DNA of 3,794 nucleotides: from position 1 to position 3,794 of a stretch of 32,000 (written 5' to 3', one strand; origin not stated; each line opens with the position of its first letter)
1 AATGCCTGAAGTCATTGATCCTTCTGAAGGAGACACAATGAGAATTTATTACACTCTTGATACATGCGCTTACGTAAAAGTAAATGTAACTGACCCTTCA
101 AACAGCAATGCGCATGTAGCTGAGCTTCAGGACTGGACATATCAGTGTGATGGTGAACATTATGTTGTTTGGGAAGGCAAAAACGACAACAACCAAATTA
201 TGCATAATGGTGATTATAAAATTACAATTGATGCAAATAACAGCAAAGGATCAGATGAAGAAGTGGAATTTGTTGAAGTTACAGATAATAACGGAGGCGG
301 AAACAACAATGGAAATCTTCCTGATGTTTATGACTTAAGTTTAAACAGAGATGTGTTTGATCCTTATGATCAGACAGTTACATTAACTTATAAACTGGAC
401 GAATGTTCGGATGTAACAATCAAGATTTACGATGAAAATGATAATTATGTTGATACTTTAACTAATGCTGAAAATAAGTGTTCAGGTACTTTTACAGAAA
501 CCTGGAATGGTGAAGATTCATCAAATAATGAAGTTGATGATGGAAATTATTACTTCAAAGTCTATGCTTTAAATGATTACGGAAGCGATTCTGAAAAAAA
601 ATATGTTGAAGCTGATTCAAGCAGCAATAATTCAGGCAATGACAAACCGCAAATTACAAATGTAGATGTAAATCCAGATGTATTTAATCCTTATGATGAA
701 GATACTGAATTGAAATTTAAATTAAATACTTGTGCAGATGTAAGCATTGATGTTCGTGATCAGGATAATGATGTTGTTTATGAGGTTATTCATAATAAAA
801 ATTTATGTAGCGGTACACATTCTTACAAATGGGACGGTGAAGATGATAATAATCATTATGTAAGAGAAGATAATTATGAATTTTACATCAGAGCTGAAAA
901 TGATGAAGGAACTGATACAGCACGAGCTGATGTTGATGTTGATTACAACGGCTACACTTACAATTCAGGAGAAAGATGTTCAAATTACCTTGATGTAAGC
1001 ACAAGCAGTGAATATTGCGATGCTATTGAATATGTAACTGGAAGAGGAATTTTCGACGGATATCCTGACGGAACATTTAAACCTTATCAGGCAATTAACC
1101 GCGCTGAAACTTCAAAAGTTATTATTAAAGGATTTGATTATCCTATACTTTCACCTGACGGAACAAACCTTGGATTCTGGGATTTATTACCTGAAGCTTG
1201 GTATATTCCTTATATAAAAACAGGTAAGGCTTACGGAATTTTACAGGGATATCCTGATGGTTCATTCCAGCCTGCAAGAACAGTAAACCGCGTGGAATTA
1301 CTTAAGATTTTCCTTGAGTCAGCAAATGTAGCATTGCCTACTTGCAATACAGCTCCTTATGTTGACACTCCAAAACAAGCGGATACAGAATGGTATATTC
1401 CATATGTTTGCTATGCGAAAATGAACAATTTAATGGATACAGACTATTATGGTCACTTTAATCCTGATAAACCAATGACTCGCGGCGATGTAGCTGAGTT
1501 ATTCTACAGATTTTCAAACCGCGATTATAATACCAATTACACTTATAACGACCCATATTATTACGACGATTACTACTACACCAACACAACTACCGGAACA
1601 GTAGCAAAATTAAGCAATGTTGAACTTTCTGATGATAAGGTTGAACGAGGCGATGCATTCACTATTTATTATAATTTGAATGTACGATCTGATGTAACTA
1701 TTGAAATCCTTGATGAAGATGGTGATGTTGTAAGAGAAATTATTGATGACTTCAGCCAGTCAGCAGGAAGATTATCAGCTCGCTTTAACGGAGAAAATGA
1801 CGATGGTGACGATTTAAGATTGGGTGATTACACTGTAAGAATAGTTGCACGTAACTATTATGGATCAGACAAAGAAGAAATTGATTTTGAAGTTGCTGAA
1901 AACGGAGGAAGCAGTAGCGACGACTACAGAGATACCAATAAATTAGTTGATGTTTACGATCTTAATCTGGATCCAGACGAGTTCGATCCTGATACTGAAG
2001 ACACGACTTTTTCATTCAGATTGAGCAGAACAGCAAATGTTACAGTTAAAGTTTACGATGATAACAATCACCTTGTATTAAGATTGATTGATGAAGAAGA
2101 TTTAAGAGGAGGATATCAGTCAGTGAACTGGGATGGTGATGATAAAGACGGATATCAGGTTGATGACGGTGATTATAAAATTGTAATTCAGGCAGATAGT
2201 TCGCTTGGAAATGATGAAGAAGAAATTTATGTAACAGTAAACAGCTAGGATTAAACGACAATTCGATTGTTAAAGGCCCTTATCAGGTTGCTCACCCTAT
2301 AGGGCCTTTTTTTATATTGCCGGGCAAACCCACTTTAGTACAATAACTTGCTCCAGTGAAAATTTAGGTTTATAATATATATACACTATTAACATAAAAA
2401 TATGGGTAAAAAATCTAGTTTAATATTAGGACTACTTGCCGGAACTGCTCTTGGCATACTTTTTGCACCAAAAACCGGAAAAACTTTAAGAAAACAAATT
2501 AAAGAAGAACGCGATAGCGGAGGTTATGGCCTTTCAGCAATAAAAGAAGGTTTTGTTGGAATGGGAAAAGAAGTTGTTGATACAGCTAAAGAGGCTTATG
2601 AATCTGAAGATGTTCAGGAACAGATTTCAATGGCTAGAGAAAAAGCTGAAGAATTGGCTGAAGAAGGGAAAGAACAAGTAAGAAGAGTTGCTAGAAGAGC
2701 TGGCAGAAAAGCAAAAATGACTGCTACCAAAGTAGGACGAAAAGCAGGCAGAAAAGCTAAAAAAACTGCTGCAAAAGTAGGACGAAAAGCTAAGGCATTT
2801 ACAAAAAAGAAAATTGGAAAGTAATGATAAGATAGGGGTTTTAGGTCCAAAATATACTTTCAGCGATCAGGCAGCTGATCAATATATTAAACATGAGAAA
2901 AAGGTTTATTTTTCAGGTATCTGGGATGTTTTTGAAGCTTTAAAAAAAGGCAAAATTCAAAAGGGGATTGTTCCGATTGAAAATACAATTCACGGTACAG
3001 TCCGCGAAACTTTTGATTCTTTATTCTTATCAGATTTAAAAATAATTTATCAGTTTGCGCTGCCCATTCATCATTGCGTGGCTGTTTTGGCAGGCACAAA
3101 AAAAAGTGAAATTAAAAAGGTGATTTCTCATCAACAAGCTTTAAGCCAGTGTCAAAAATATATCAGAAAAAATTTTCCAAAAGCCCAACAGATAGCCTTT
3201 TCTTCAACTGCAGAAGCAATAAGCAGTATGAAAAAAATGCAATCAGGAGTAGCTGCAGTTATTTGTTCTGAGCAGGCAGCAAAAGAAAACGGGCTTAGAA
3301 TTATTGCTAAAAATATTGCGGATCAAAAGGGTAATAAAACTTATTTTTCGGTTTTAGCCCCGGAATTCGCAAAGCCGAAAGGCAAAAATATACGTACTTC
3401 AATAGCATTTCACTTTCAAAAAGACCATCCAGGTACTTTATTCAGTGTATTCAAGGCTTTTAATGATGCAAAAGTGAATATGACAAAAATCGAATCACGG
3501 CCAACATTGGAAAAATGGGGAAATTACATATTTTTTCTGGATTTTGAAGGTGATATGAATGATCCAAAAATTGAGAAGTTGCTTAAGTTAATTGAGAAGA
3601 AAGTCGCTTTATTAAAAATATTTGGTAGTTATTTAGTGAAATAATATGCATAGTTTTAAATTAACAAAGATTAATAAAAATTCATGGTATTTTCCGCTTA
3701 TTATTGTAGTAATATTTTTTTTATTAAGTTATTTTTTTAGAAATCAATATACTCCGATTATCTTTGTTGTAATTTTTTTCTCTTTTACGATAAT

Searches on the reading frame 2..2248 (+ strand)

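Call 7: search_protein_families(library=pfam, proteins=[window:2-2248:+], max_evalue=0.01)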
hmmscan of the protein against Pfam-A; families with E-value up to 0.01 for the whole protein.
window:2-2248:+ (748 aa): 5 families
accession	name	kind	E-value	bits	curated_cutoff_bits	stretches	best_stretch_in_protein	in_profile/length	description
PF13860.13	FlgD_ig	-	4.3e-51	171.3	27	5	124-191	10-77/79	FlgD Ig-like domain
PF00395.25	SLH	-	5e-27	94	20.8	3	329-369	2-42/44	S-layer homology domain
PF10029.15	DUF2271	-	5.8e-12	45.9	27.3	0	50-90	74-114/136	Predicted periplasmic protein (DUF2271)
PF00801.26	PKD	-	0.00079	19.8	23.5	0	607-631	56-80/80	PKD domain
PF18981.6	InlK_D3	-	0.0071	16.8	25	0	68-93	48-73/75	Internalin K domain (D3/D4)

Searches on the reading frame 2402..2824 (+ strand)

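Call 7: search_protein_families(library=pfam, proteins=[window:2402-2824:+], max_evalue=0.01)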
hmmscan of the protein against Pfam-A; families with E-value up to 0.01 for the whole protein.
window:2402-2824:+ (140 aa): 1 family
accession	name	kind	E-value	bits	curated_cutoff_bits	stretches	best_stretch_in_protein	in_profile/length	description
PF12732.12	YtxH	-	6.3e-11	43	37.5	1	7-93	4-70/71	YtxH-like protein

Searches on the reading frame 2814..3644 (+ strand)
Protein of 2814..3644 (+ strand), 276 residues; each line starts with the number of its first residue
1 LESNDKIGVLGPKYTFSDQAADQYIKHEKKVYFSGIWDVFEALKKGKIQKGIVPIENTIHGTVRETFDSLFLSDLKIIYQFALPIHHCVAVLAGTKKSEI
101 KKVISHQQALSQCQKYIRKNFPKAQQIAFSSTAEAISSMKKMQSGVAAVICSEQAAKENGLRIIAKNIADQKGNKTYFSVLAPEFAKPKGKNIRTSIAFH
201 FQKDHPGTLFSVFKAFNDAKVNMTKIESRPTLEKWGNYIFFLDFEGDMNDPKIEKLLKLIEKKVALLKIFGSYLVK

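Call 7: search_protein_families(library=pfam, proteins=[window:2814-3644:+], max_evalue=0.01)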
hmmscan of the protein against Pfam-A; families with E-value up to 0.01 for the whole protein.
window:2814-3644:+ (276 aa): 2 families
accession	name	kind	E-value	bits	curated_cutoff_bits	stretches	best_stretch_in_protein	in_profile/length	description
PF00800.23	PDT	-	4.3e-56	190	25.2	1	7-183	1-178/181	Prephenate dehydratase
PF01842.31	ACT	-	3.7e-10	39.8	27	1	203-258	8-62/66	ACT domain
